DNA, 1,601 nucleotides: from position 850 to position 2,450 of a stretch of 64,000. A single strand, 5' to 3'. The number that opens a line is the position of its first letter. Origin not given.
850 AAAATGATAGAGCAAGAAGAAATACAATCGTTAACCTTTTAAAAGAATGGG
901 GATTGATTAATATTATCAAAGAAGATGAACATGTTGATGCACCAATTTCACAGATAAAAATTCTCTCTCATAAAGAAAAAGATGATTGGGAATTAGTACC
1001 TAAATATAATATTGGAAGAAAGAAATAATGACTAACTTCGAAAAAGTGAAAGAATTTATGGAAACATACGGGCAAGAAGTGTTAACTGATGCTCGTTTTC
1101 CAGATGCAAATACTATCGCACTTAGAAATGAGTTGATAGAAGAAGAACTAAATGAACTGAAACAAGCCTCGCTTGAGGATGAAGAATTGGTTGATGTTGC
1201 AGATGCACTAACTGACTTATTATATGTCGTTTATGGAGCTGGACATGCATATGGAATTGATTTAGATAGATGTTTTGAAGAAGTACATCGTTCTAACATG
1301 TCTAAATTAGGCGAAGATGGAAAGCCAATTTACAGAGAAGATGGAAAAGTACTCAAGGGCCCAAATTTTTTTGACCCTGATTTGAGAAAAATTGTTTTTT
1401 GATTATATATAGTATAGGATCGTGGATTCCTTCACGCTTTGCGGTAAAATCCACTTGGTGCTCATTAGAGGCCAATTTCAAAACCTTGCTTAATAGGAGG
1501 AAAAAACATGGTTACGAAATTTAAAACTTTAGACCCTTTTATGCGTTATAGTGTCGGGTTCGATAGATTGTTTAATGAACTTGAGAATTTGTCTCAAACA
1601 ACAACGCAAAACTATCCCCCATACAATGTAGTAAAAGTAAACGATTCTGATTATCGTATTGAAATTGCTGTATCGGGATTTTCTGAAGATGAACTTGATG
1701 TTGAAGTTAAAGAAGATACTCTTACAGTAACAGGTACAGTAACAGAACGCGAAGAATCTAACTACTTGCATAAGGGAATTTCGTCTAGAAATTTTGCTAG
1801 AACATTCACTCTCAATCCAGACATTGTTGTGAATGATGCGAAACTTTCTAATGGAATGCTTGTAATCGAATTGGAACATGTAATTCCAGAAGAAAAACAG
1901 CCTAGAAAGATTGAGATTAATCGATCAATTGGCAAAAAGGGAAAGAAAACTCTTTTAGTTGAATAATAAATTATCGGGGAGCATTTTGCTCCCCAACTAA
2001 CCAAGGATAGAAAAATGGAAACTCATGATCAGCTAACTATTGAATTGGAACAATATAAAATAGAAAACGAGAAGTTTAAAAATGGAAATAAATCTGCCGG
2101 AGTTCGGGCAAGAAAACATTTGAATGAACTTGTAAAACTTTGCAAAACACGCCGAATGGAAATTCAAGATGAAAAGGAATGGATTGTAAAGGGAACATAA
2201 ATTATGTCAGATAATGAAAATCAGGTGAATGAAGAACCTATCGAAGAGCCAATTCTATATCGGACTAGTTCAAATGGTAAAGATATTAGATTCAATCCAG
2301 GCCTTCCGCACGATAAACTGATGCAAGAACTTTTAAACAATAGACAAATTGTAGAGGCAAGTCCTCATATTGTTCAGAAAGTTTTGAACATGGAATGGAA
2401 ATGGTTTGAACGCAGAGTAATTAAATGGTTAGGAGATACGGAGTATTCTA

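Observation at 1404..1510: Phage-encoded ROSE-type RNA thermometer controlling hsp20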

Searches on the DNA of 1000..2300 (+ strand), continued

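Call 42: search_with_rna_model(model_id=R2, sources=[L082, L083, L084, L085, L086, L087, L088, L089, L027, L059, L072, L002, L008], max_evalue=10, show_alignments=8)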
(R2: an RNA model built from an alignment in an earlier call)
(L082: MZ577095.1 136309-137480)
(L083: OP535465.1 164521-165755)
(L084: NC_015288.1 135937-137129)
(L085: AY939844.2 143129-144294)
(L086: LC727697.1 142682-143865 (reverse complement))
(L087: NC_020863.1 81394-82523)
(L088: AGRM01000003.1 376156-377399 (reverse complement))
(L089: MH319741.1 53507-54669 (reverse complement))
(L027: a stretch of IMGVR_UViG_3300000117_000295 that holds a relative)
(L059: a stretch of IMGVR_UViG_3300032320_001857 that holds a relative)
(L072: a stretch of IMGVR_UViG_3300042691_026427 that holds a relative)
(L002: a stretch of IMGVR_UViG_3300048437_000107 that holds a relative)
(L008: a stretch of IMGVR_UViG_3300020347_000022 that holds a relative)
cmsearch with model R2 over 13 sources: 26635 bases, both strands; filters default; matches with E-value up to 10: 12.
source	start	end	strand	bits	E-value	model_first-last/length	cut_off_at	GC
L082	330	385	+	55.1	3.7e-12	1-57/57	no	0.34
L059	1447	1503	+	47.5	3.1e-10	1-57/57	no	0.42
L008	1449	1503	+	38.4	5.7e-08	1-57/57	no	0.4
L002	1448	1503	+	37.7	8.7e-08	1-57/57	no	0.39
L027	1447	1503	+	34.7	5e-07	1-57/57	no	0.4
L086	311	361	+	33.3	1.1e-06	1-57/57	no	0.39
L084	341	394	+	31.8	2.6e-06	1-57/57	no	0.46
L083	335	388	+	30.3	6.2e-06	1-57/57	no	0.43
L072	1412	1464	+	29.5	9.8e-06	1-57/57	no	0.38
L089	304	358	+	25.8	8.6e-05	1-57/57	no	0.42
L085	308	358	+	25.4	0.00011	1-57/57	no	0.45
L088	872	931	+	14.9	0.044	1-57/57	no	0.37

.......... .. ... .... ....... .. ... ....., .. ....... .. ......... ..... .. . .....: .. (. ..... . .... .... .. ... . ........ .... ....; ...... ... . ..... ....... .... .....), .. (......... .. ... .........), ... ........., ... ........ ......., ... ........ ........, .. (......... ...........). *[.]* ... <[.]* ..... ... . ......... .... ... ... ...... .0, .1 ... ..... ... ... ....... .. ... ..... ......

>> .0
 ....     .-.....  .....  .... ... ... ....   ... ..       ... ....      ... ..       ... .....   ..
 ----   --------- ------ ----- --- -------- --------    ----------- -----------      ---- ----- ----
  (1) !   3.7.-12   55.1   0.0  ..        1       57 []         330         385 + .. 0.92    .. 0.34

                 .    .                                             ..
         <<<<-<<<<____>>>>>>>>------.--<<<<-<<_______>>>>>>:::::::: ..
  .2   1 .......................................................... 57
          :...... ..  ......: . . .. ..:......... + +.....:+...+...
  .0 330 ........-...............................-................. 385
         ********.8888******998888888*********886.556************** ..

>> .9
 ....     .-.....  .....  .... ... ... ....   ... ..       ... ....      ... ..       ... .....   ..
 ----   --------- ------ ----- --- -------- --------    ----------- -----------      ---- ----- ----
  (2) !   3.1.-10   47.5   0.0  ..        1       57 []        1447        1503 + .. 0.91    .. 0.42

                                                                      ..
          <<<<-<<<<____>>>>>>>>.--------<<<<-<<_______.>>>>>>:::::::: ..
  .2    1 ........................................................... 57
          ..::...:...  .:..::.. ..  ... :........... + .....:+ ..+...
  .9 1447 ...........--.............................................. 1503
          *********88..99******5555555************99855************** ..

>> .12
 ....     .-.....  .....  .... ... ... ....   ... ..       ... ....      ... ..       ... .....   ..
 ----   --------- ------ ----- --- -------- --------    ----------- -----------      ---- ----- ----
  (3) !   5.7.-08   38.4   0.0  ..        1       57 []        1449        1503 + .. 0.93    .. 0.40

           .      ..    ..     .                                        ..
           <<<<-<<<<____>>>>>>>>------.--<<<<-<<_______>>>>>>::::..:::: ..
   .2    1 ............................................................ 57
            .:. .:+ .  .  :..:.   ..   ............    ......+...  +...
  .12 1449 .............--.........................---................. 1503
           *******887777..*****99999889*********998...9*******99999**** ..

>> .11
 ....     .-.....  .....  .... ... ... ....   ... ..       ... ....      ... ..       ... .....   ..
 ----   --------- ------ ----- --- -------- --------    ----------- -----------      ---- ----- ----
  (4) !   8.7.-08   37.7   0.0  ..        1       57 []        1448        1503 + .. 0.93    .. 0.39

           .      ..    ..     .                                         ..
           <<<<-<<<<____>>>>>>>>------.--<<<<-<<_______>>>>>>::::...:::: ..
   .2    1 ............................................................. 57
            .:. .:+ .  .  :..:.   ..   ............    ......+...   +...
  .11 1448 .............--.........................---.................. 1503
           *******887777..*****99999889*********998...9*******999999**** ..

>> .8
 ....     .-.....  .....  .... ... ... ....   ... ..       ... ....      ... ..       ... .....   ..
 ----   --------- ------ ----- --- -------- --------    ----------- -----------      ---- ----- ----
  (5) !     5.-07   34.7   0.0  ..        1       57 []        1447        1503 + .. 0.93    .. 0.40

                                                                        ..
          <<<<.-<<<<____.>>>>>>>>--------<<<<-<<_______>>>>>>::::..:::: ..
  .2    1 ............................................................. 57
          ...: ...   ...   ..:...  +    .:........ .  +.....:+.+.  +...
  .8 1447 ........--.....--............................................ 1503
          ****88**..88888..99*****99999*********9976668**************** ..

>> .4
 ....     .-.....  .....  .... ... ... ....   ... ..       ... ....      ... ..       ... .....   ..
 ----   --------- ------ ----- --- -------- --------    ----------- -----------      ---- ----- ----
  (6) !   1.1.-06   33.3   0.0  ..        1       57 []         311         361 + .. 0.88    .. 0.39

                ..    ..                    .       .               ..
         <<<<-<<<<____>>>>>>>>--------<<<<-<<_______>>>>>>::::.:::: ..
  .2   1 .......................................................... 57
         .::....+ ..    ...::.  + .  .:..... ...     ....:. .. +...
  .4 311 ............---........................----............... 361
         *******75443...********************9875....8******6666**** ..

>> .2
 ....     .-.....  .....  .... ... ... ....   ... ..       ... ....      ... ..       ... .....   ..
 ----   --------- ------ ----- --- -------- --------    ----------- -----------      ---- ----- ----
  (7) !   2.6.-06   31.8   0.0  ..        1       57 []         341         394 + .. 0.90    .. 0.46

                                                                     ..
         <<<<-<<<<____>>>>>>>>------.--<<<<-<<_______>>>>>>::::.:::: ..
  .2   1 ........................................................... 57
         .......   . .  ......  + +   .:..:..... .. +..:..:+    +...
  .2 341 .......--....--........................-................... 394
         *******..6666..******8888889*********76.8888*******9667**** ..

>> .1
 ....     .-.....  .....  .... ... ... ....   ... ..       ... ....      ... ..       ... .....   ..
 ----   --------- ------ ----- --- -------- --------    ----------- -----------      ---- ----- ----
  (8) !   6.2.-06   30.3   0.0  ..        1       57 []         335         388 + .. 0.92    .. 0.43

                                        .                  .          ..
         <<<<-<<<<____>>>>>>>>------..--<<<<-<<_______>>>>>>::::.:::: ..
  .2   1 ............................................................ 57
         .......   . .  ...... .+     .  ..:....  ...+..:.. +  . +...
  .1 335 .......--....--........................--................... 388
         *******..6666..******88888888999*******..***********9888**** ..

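Call 44: search_rna_families(sources=[L082, L083, L084, L085, L086, L087, L088, L089], threshold=evalue, max_evalue=10, show_alignments=0)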
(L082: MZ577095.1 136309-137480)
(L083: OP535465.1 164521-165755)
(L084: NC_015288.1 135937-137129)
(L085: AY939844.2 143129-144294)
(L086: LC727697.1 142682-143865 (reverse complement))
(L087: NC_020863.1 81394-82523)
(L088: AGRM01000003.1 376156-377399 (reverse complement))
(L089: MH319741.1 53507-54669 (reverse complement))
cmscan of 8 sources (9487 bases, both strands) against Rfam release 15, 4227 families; matches with E-value up to 10: 20.
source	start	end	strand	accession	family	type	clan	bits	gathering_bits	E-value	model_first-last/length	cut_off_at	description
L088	340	413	+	RF01832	ROSE_2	Cis-reg; thermoregulator;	-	95.2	65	3.8e-21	1-73/73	no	Repression of heat shock gene expression (ROSE) element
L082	326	388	+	RF02523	ROSE_3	Cis-reg; thermoregulator;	-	34.1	43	0.00046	1-69/69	no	Repression of heat shock gene expression (ROSE) element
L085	193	291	+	RF02029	sraA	Gene; sRNA;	-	27.2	56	0.81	1-95/95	no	sraA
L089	804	877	-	RF02059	STnc50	Gene; sRNA;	-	24.5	55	1.4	1-84/84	no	Salmonella enterica sRNA STnc40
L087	746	821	+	RF00238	ctRNA_pND324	Gene; antisense;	-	24.3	45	5.3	1-86/86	no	ctRNA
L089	142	280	+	RF00166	PrrB_RsmZ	Gene; sRNA;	CL00106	23.3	44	0.041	1-133/133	no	PrrB/RsmZ RNA family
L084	95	173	+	RF01694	Bacteroides-1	Gene; sRNA;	-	23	43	2.1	1-82/82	no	Bacteroides-1 RNA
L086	800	875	-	RF02083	OrzO-P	Gene; antitoxin;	-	22.8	60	4.5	1-76/76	no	OrzO-P RNA antitoxin family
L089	781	871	+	RF01770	rimP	Cis-reg; leader;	-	22.3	47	5.3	1-102/102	no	Gammaprotebacteria rimP leader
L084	337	397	+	RF02523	ROSE_3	Cis-reg; thermoregulator;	-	21.6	43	0.68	1-69/69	no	Repression of heat shock gene expression (ROSE) element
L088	358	412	+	RF02523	ROSE_3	Cis-reg; thermoregulator;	-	21.3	43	0.8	1-69/69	no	Repression of heat shock gene expression (ROSE) element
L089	300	361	+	RF02523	ROSE_3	Cis-reg; thermoregulator;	-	21.3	43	0.79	1-69/69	no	Repression of heat shock gene expression (ROSE) element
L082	1045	1157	+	RF02111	IS009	Gene;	-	21.2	117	0.12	1-199/199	no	IS009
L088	865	935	+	RF01832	ROSE_2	Cis-reg; thermoregulator;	-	20.5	65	1.4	1-73/73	no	Repression of heat shock gene expression (ROSE) element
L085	507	643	+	RF02111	IS009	Gene;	-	20.2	117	0.24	1-199/199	no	IS009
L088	879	934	+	RF02523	ROSE_3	Cis-reg; thermoregulator;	-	20.2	43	1.5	1-69/69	no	Repression of heat shock gene expression (ROSE) element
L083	335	391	+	RF02523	ROSE_3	Cis-reg; thermoregulator;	-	19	43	3.1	1-69/69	no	Repression of heat shock gene expression (ROSE) element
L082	623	663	+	RF00323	snoR79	Gene; snRNA; snoRNA; CD-box;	-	18.7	80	8.1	1-65/65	no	Small nucleolar RNA R79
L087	741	878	+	RF00558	L20_leader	Cis-reg; leader;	-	18.7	58.7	7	1-127/127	no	Ribosomal protein L20 leader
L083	918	983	-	RF02147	MEG8_3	Gene; lncRNA;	-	14.1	40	8.9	1-66/66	no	Maternally expressed 8 exon 3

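Call 51: search_with_rna_model(model_id=R2, sources=[L090, L091, L092, L093, L094, L095, L096, L097], max_evalue=10, show_alignments=6)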
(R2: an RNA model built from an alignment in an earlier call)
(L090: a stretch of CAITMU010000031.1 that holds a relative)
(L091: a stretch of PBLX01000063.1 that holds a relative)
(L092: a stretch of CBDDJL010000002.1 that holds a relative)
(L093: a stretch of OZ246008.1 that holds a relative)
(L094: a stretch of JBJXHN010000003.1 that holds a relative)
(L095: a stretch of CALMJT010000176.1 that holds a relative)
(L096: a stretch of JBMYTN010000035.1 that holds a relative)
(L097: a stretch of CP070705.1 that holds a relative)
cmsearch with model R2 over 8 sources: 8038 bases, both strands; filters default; matches with E-value up to 10: 5.
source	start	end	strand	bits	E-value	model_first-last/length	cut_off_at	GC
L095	239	291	+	46.2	2e-10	1-57/57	no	0.42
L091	247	303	+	42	2.3e-09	1-57/57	no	0.33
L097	231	288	+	33.6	2.8e-07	1-57/57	no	0.41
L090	251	312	+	28.9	4.1e-06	1-57/57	no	0.37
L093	244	288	+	18.8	0.0014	1-57/57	no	0.29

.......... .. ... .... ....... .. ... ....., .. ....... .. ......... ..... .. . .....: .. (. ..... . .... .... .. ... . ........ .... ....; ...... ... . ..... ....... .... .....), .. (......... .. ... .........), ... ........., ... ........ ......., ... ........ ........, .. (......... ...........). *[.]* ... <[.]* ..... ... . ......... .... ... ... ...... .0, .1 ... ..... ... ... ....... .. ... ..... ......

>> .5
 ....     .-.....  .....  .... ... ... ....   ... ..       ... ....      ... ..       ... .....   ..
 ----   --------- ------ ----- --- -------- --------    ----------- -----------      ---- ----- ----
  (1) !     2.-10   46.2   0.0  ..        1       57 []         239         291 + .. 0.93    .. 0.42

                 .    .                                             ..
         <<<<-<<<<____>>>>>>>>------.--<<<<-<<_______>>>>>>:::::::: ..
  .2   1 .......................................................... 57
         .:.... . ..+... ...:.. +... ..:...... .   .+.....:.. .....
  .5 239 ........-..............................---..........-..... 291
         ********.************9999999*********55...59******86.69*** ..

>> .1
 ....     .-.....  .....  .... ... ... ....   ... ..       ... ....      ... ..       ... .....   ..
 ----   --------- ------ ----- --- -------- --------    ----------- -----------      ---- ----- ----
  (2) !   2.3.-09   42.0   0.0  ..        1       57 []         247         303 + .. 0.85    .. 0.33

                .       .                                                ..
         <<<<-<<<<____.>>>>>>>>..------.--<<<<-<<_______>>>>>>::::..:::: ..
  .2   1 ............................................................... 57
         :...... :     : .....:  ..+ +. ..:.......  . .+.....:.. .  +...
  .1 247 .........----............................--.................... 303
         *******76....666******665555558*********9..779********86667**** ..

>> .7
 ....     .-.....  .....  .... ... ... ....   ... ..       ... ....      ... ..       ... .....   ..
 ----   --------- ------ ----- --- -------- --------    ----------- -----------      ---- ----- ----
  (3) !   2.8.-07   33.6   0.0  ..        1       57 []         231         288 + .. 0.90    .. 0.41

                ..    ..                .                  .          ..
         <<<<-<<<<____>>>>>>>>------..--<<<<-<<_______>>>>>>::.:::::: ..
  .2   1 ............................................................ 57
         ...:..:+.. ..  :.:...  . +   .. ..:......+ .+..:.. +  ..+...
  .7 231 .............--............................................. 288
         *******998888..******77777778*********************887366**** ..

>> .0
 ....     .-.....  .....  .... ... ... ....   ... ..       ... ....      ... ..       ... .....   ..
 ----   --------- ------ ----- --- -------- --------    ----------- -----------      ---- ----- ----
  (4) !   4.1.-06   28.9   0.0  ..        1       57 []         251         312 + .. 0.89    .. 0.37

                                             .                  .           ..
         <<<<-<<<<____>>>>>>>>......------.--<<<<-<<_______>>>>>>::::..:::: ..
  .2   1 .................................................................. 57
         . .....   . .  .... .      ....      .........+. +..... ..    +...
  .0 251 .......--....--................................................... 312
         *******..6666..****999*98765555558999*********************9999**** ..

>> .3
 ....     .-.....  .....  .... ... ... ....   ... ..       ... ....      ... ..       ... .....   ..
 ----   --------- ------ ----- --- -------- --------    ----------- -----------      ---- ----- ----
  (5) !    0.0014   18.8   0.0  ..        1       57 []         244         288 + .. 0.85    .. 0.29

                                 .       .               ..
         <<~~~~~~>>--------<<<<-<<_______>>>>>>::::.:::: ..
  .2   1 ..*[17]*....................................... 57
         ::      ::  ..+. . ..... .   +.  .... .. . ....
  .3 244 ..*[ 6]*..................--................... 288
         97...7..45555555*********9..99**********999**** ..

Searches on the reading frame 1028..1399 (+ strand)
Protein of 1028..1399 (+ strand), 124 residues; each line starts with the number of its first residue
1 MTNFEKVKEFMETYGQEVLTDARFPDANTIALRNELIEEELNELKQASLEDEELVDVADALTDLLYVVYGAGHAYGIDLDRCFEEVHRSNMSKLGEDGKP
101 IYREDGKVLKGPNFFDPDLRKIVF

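Call 6: search_protein_families(library=pfam, proteins=[window:1028-1399:+])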
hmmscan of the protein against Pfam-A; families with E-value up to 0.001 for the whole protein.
window:1028-1399:+ (124 aa): 1 family
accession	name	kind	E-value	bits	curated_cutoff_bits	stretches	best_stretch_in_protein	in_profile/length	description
PF01503.22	PRA-PH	-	6.3e-20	71.8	21.3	1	7-90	1-86/86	Phosphoribosyl-ATP pyrophosphohydrolase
